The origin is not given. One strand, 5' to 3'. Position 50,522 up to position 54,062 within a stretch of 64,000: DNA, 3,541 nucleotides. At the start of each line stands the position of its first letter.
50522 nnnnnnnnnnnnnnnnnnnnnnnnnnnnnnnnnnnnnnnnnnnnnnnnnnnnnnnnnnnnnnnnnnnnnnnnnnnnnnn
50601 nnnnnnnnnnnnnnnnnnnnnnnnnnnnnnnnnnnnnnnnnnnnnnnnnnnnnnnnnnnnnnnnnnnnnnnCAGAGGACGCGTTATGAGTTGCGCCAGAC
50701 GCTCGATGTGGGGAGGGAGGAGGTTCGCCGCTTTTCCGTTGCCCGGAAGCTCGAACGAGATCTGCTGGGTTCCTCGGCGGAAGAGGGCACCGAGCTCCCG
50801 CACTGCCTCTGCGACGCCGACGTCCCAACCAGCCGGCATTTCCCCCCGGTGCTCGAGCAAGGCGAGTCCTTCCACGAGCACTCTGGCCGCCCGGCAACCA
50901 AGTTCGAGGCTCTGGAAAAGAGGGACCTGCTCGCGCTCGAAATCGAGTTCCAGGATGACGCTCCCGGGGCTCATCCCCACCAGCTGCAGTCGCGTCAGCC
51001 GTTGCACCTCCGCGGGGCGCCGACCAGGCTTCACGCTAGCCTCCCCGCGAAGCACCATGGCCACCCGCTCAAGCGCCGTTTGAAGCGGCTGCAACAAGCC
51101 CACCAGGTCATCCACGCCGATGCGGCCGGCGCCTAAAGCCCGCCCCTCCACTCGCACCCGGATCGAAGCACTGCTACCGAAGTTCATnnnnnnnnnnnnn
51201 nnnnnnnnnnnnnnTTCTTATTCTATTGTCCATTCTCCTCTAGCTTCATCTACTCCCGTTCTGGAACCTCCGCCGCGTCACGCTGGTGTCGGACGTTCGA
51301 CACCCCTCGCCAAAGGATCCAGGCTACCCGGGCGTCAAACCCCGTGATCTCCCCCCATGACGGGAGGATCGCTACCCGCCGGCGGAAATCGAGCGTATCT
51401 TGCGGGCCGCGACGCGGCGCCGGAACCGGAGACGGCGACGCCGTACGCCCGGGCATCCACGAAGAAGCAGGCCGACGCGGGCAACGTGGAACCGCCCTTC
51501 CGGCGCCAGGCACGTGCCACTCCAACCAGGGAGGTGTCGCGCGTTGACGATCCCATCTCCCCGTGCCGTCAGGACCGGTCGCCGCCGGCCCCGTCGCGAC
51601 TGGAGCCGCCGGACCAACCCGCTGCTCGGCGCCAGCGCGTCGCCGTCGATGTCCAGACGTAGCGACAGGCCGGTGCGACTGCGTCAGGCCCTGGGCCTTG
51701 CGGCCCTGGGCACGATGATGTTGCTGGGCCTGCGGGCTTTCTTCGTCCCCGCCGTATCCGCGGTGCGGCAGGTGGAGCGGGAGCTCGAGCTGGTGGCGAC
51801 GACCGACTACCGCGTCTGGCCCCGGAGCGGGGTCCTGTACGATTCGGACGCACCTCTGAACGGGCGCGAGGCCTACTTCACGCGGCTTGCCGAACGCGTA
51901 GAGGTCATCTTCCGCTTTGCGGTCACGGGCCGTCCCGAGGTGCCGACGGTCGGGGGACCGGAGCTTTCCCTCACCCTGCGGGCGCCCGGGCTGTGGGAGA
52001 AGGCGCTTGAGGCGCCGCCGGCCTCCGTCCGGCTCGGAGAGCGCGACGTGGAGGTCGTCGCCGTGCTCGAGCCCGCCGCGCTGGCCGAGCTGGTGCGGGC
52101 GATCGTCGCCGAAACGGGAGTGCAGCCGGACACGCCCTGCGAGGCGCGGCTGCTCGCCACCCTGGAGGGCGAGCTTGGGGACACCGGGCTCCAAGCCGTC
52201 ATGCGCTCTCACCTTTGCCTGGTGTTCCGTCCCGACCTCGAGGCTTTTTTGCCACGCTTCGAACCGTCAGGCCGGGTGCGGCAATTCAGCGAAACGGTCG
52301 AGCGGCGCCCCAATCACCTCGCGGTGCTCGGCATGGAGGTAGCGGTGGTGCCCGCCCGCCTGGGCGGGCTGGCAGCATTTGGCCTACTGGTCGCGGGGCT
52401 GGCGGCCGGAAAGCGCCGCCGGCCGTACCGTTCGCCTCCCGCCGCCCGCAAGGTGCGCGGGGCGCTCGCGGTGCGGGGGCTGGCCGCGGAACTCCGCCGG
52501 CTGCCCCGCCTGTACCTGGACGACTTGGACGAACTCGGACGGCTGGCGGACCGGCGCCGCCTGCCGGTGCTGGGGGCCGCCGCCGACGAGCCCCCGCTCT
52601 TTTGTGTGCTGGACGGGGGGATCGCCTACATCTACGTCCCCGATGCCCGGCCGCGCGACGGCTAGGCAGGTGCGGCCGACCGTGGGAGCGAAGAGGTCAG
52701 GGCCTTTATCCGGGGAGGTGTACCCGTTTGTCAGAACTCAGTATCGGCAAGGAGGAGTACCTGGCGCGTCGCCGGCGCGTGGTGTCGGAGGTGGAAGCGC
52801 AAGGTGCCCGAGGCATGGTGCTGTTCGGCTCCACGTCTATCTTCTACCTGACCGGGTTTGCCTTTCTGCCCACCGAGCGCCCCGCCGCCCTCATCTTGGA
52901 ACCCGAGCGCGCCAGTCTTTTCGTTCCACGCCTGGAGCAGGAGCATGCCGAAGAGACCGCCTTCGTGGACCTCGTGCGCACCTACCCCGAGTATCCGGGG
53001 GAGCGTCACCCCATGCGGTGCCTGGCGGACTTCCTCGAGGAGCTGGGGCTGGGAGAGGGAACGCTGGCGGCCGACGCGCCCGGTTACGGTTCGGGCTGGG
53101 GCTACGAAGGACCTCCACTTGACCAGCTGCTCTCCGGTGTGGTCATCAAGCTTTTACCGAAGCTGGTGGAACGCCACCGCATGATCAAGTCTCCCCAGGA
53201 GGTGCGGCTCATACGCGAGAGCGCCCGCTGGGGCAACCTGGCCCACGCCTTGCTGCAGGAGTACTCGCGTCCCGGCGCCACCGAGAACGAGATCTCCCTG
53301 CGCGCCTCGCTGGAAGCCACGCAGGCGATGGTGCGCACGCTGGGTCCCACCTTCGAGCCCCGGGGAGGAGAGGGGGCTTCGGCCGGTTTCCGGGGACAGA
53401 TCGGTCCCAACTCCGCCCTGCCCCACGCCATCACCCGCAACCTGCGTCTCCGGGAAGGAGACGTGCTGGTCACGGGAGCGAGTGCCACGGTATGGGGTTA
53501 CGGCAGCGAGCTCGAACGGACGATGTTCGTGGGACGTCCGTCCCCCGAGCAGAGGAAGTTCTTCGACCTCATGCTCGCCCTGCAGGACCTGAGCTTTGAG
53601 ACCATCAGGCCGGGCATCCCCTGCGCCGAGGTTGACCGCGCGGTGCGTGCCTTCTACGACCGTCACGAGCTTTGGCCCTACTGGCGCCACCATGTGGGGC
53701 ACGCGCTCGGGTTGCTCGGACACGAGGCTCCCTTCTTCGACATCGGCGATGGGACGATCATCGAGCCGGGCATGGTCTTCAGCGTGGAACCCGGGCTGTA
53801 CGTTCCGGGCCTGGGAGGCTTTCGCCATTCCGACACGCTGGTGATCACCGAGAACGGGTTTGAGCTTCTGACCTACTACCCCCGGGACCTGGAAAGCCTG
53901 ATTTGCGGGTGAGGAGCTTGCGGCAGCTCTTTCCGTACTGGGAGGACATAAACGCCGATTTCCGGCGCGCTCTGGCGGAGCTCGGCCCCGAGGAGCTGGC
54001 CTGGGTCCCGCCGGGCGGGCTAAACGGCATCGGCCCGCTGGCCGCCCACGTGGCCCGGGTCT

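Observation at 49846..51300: Lower-GC VapC PIN toxin with an atypically large (315 aa) uncharacterised upstream partner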

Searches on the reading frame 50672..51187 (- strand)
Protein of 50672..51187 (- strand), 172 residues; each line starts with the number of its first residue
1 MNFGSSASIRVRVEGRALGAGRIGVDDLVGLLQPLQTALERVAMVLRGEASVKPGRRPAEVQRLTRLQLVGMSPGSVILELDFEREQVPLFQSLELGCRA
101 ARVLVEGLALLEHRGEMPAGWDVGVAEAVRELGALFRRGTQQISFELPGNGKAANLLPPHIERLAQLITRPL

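Call 37: predict_structure(alignment_id=A3)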
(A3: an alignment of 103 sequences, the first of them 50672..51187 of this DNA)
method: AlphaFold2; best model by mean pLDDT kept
length: 172 residues; sequences in the alignment: 103
mean_pLDDT: 92.2   pTM: 0.88
mean pLDDT of the five models: 92.2, 91.6, 91.4, 90.7, 90.6
residues with pLDDT >= 90: 140; 70-90: 19; 50-70: 11; < 50: 2
segments of 3 or more residues with pLDDT < 50: none
pLDDT, mean of each block of 10 residues (from residue 1): 69 93 96 98 97 95 96 93 80 84 97 93 98 97 94 96 95 72
secondary structure, 60 per line:
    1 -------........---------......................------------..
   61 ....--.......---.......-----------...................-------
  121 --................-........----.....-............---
elements in order: E8-15 H25-46 H59-64 E67-73 E77-83 H95-113 H123-138 E140-147 E152-156 H158-169

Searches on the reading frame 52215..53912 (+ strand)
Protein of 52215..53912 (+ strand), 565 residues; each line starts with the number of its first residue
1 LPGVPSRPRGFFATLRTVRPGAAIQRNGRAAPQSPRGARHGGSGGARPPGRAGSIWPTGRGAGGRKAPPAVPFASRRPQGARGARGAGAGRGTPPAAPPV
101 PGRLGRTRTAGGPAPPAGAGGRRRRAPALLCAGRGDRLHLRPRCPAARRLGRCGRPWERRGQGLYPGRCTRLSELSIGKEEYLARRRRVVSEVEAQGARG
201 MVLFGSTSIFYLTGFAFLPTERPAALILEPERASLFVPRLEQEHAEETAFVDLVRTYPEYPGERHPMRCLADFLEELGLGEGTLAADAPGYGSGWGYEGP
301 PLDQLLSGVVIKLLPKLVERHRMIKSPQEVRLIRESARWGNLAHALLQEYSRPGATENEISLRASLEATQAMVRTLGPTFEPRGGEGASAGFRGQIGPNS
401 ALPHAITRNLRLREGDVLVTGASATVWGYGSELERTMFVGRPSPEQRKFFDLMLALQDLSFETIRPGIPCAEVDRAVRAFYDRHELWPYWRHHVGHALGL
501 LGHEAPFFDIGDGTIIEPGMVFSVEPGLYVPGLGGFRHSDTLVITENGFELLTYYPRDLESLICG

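Call 23: search_protein_families(library=pfam, proteins=[window:52215-53912:+], max_evalue=0.001)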
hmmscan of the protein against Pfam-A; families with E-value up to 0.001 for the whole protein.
window:52215-53912:+ (565 aa): 2 families
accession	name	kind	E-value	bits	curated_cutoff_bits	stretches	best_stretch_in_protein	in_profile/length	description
PF00557.29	Peptidase_M24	-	1.2e-42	146.6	23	1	332-546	2-208/208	Metallopeptidase family M24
PF01321.24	Creatinase_N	-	9.7e-12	46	22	1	185-288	1-95/128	Creatinase/Prolidase N-terminal domain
